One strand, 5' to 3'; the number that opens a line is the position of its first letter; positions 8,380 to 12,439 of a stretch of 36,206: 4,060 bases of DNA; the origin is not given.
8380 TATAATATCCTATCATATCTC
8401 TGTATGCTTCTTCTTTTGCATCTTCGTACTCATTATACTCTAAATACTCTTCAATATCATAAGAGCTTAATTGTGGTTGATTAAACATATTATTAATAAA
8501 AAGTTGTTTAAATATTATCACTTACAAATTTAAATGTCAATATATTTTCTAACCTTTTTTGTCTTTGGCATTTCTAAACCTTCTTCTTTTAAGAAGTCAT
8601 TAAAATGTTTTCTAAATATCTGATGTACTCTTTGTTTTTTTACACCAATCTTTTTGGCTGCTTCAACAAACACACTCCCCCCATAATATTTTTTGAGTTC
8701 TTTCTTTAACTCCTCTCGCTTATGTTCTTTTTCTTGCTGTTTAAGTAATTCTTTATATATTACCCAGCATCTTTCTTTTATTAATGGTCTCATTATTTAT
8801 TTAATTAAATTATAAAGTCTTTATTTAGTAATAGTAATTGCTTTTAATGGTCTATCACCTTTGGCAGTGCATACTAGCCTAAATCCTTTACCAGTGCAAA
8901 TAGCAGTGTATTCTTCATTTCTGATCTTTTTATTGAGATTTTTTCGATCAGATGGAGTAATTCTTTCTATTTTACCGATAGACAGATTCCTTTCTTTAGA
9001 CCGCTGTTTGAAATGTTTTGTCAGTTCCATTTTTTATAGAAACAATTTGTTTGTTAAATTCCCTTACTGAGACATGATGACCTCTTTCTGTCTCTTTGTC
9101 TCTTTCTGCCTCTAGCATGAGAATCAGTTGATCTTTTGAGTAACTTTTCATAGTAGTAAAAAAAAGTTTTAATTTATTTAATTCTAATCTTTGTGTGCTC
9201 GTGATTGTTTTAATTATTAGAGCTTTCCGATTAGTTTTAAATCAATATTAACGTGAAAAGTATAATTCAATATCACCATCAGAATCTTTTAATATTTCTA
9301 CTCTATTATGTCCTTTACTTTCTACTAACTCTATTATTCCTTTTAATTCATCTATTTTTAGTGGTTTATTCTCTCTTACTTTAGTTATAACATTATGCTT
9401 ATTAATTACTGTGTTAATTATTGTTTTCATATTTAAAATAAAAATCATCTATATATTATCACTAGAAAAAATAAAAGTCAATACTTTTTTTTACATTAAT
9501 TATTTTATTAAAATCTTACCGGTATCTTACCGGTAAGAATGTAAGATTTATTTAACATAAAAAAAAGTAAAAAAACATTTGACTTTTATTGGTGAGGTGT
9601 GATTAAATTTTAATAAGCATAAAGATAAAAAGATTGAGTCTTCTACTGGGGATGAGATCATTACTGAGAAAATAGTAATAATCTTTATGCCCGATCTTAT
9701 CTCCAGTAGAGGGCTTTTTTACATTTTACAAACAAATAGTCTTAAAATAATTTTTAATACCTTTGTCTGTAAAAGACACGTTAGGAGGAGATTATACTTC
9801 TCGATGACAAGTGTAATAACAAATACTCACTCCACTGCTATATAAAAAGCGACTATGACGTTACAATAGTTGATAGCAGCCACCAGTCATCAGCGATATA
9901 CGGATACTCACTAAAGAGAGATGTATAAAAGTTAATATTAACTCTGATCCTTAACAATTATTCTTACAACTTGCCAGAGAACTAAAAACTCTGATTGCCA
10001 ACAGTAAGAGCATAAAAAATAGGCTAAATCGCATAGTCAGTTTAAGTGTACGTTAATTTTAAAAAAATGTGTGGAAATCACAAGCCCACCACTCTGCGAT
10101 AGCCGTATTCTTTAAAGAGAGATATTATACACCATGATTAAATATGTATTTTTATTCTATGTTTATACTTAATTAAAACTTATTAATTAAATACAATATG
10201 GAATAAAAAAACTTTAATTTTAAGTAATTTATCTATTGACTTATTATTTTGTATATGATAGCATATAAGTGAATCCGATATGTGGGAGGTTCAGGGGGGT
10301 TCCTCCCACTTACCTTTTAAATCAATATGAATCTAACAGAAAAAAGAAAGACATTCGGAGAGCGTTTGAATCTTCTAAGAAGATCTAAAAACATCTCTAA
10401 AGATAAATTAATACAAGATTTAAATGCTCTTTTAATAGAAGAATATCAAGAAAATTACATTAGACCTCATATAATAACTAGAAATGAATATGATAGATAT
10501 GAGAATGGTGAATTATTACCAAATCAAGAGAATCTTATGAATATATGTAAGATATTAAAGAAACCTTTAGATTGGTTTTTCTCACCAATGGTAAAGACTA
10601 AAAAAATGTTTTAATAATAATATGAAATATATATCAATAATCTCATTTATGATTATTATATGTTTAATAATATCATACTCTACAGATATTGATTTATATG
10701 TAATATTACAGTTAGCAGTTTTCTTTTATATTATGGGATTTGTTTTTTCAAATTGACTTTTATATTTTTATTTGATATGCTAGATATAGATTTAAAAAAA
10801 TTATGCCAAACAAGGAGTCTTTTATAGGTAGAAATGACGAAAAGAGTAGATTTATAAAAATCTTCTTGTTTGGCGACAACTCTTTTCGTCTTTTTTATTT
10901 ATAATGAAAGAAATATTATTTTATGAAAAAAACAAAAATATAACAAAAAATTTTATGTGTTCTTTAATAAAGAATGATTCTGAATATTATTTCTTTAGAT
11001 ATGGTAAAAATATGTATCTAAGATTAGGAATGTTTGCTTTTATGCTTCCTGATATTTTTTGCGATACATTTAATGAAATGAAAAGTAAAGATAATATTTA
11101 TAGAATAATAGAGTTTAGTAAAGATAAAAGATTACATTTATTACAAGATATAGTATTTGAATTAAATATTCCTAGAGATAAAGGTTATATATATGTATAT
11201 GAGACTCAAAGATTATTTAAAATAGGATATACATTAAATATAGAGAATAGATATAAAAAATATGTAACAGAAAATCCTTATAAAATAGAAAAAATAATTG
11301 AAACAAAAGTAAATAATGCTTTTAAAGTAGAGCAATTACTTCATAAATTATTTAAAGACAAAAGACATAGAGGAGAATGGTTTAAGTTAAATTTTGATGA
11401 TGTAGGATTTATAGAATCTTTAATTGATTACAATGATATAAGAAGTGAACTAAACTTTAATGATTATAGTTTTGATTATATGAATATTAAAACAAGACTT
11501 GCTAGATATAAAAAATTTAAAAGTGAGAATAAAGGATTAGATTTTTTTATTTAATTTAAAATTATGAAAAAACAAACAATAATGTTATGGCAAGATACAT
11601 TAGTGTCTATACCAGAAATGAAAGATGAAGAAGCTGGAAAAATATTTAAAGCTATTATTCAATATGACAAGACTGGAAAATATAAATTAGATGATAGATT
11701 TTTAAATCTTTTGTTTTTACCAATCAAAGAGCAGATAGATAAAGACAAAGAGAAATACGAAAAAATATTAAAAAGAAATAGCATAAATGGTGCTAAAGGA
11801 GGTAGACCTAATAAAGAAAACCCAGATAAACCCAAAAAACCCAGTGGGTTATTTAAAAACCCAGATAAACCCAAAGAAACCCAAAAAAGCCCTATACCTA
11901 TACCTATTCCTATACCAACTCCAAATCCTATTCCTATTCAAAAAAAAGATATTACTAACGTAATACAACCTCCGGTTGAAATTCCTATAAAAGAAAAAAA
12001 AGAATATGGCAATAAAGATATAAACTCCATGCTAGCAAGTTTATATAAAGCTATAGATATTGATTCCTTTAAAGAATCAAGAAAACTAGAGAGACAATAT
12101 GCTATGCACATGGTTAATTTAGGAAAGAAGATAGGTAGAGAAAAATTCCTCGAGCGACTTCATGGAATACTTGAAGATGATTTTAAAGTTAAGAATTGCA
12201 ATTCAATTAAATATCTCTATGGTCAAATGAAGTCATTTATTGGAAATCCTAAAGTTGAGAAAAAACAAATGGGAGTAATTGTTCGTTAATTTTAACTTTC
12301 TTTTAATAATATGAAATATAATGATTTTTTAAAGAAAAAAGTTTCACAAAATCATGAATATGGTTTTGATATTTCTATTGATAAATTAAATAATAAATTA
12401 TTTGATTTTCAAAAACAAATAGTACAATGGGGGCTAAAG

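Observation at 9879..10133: T3/T7-class RNA polymerase promoter look-alikes in a phage that encodes no RNA polymerase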

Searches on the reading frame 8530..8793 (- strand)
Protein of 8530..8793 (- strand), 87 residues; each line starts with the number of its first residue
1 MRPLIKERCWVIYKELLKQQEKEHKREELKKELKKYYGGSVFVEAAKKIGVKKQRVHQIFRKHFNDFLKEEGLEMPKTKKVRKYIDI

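Call 15: search_protein_families(library=pfam, proteins=[window:8530-8793:-], max_evalue=0.01)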
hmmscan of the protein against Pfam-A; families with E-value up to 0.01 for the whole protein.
window:8530-8793:- (87 aa): 0 families

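Call 16: search_protein_families(library=phrogs, proteins=[window:8530-8793:-], max_evalue=0.01)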
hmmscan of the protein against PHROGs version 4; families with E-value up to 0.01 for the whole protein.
window:8530-8793:- (87 aa): 1 family
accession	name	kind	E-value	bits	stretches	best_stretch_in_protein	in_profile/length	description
phrog_409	-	transcription regulation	0.0036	18.9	1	19-58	6-43/127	transcriptional regulator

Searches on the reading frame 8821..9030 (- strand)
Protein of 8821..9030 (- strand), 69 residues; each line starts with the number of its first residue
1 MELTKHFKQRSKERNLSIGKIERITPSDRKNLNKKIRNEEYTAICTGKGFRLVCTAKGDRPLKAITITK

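Call 15: search_protein_families(library=pfam, proteins=[window:8821-9030:-], max_evalue=0.01)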
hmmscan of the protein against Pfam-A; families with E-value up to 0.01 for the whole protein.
window:8821-9030:- (69 aa): 1 family
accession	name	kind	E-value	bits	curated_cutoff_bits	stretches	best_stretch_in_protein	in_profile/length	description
PF14076.12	DUF4258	-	0.0092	16.7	25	0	3-24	1-22/71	Domain of unknown function (DUF4258)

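Call 16: search_protein_families(library=phrogs, proteins=[window:8821-9030:-], max_evalue=0.01)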
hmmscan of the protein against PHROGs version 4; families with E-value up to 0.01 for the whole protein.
window:8821-9030:- (69 aa): 0 families

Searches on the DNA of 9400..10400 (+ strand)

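Call 9: search_dna_similar(query=window:9450-10330:+, collection=phages, mode=distant, max_rows=30)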
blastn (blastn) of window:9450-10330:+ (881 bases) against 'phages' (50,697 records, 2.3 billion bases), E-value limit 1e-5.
No match.

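Call 12: search_rna_families(source=window, start=9400, end=10400, threshold=evalue, max_evalue=10, show_alignments=3)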
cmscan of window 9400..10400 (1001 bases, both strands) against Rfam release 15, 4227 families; matches with E-value up to 10: 7.
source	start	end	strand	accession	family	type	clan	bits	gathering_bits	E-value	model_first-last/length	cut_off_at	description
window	9508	9594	-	RF02846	Ref84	Gene; antisense;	-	35.6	52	0.014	1-87/87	no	Enterococcus sRNA 84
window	9598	9721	+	RF02414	rli60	Gene; sRNA;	-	23.1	60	2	1-191/191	no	Listeria sRNA rli60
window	9460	9544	-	RF02077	STnc220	Gene; sRNA;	-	20.9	60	1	1-79/79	no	Salmonella enterica sRNA STnc220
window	10079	10174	-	RF02896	S774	Gene; sRNA;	-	20.1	48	9.7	1-95/95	no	Staphylococcus sRNA 774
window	9511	9576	-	RF04181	rteR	Gene; sRNA;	-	19.3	72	4.2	1-84/84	no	rteR sRNA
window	9648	9706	+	RF03918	mir-4922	Gene; miRNA;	-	17.4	82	6.1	1-65/65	no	mir-4922 microRNA precursor family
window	9717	9780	-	RF00713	mir-239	Gene; miRNA;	-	14.5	49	8.1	1-74/74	no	mir-239 microRNA precursor family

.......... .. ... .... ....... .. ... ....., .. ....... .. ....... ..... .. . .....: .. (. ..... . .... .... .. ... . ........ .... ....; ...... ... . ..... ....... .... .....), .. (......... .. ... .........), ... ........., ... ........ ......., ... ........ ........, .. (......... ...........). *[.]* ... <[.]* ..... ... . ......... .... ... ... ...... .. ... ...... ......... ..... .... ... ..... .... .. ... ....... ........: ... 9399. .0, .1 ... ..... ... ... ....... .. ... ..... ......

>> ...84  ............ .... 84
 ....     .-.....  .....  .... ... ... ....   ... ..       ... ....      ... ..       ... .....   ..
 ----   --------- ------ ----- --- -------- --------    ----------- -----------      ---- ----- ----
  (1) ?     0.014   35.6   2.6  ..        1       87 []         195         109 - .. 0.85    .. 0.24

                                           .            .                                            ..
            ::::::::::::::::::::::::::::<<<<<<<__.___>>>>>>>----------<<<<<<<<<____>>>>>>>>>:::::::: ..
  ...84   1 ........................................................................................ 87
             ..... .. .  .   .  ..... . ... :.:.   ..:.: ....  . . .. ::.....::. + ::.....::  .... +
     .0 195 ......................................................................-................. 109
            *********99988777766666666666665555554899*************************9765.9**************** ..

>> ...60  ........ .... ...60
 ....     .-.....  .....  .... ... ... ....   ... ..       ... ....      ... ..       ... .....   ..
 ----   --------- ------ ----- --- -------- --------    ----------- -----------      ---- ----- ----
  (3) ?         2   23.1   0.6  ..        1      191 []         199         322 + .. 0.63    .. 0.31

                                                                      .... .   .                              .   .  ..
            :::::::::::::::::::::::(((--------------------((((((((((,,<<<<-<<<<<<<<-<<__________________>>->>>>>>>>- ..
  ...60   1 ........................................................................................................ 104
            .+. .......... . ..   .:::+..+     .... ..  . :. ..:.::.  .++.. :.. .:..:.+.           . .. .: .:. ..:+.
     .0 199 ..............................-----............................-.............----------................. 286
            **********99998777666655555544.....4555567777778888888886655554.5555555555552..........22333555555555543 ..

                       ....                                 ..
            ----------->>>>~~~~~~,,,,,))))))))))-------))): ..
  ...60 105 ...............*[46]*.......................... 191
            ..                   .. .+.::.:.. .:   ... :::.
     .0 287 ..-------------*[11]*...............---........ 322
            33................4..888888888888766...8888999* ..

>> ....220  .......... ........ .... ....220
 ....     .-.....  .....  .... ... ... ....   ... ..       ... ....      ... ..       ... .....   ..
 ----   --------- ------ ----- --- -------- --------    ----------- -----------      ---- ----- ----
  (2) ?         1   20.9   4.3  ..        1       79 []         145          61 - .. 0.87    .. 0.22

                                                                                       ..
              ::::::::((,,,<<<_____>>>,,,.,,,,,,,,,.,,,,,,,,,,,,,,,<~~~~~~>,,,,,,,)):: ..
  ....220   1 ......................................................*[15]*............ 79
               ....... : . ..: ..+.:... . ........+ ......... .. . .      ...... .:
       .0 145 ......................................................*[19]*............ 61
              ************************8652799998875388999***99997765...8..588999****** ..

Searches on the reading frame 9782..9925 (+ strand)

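Call 46: find_related_loci(query=window:9782-9925:+, collection=viral_contigs, flank=5000)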
Query seq(48 aa) (48 aa) in viral_contigs; peptide patterns used: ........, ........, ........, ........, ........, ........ (x = any residue, [..] = any of these).
15 stretches matched a pattern, but none encodes a relative of the query by tblastn (E <= 1e-3).

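Call 47: find_related_loci(query=window:9782-9925:+, collection=metagenome_contigs, flank=6000)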
Query seq(48 aa) (48 aa) in metagenome_contigs; peptide patterns used: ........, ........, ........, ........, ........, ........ (x = any residue, [..] = any of these).
216 stretches matched a pattern, but none encodes a relative of the query by tblastn (E <= 1e-3).
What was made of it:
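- Back-translated scans of viral and metagenome contigs found nothing (calls 46, 47).
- Tried and rejected: Back-translated scans of viral and metagenome contigs found none (calls 46, 47).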

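Call 50: search_protein_representatives(protein=window:9785-9925:+)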
Query: 47 residues. Proteins with E-value up to 0.001 (for the whole library): 3; up to 1e-10: 0; up to 1e-30: 0. The best 3 are listed.
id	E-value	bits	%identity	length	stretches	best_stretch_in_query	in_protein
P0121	7.6e-10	53.6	31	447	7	8-33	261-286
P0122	1.4e-07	46.6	32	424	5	11-47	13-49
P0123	3.4e-06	42.3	47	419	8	11-23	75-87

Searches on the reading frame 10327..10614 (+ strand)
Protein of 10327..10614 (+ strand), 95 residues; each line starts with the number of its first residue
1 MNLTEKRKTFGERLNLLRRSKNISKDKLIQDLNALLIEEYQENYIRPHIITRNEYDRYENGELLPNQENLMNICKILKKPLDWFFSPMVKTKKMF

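Call 15: search_protein_families(library=pfam, proteins=[window:10327-10614:+], max_evalue=0.01)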
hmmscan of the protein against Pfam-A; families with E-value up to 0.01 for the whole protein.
window:10327-10614:+ (95 aa): 2 families
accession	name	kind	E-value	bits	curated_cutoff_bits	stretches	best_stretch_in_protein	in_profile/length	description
PF01381.28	HTH_3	-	5.6e-06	26.7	23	1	50-84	21-55/55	Helix-turn-helix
PF12844.13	HTH_19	-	8.3e-05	22.9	30.2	1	11-85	1-59/64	Helix-turn-helix domain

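Call 16: search_protein_families(library=phrogs, proteins=[window:10327-10614:+], max_evalue=0.01)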
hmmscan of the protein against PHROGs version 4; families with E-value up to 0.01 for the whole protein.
window:10327-10614:+ (95 aa): 5 families
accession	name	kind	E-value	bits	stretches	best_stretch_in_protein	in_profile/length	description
phrog_8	-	transcription regulation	2.1e-10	41.6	1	4-85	71-136/346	transcriptional regulator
phrog_3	-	transcription regulation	2.1e-05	25.5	1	4-92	83-153/430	transcriptional repressor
phrog_2439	-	transcription regulation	0.0012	18.7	1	50-87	32-69/367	transcriptional regulator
phrog_4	-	transcription regulation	0.0028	17.7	1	7-86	130-193/400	transcriptional repressor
phrog_2967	-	transcription regulation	0.0091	16.6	0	5-78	6-63/225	transcriptional regulator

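Call 19: find_encoding_contigs(protein=window:10327-10614:+, flank=6000, max_places=10)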
Protein window:10327-10614:+ (95 aa): no gene with exactly this product is on record in the collection.

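Call 45: find_related_loci(query=window:10327-10611:+, collection=viral_contigs, flank=5000)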
Query window:10327-10611:+ (95 aa) in viral_contigs; peptide patterns used: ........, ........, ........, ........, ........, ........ (x = any residue, [..] = any of these).
26 stretches matched a pattern, but none encodes a relative of the query by tblastn (E <= 1e-3).

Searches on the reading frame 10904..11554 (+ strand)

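Call 15: search_protein_families(library=pfam, proteins=[window:10904-11554:+], max_evalue=0.01)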
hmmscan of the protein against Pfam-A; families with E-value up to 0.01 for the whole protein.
window:10904-11554:+ (216 aa): 2 families
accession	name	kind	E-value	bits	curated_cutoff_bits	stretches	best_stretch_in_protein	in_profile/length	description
PF13455.12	MUG113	-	1.7e-15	57.8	22.3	1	105-167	1-66/73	Meiotically up-regulated gene 113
PF10544.15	T5orf172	-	1.8e-13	51.3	20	1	94-167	1-93/101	T5orf172 domain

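Call 16: search_protein_families(library=phrogs, proteins=[window:10904-11554:+], max_evalue=0.01)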
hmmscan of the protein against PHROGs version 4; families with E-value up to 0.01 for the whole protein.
window:10904-11554:+ (216 aa): 7 families
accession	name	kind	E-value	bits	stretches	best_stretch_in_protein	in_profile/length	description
phrog_8130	-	unknown function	2.5e-16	60.7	1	91-167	178-255/434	-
phrog_4284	-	unknown function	1.8e-14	54.9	1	59-172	49-163/171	-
phrog_5032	-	unknown function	2.8e-10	41.1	1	76-172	57-159/178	-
phrog_18781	-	unknown function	3.8e-06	27.4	1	91-185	4-106/222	-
phrog_18411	-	DNA, RNA and nucleotide metabolism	0.00012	22.8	1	93-165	4-78/236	homing endonuclease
phrog_8430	-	unknown function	0.00041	20.3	1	91-167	292-376/439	-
phrog_8604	-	unknown function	0.0015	19.2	1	100-173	131-197/200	-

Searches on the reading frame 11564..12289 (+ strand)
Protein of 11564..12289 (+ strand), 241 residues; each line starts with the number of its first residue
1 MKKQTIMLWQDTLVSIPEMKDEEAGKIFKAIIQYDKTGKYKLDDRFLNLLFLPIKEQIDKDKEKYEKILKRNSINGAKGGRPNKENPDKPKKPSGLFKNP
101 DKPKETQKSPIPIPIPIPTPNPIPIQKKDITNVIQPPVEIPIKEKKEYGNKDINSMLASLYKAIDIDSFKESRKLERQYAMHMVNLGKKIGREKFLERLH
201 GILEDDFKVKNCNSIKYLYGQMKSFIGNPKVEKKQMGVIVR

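Call 15: search_protein_families(library=pfam, proteins=[window:11564-12289:+], max_evalue=0.01)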
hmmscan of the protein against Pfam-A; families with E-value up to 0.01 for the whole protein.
window:11564-12289:+ (241 aa): 1 family
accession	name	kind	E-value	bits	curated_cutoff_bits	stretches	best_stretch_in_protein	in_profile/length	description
PF19808.4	DUF6291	-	8.2e-19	68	27.2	1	6-82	2-78/79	Family of unknown function (DUF6291)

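Call 16: search_protein_families(library=phrogs, proteins=[window:11564-12289:+], max_evalue=0.01)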
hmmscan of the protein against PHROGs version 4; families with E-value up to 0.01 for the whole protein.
window:11564-12289:+ (241 aa): 5 families
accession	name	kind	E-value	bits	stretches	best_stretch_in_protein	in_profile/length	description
phrog_16304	-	unknown function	1.6e-21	78.4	1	1-108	2-112/244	-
phrog_19415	-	unknown function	5.2e-13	50.5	1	1-90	3-90/224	-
phrog_15768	-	unknown function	9.1e-08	33.4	1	7-126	6-99/228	-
phrog_6451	-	DNA, RNA and nucleotide metabolism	0.0024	18.7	1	26-87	49-110/272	primosomal protein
phrog_29280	-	unknown function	0.003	18.2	1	43-90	73-114/286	-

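Call 17: find_related_loci(query=window:11564-12289:+, collection=viral_contigs, flank=6000)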
Query window:11564-12289:+ (241 aa) in viral_contigs; peptide patterns used: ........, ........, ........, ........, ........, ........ (x = any residue, [..] = any of these).
9 stretches matched a pattern, but none encodes a relative of the query by tblastn (E <= 1e-3).
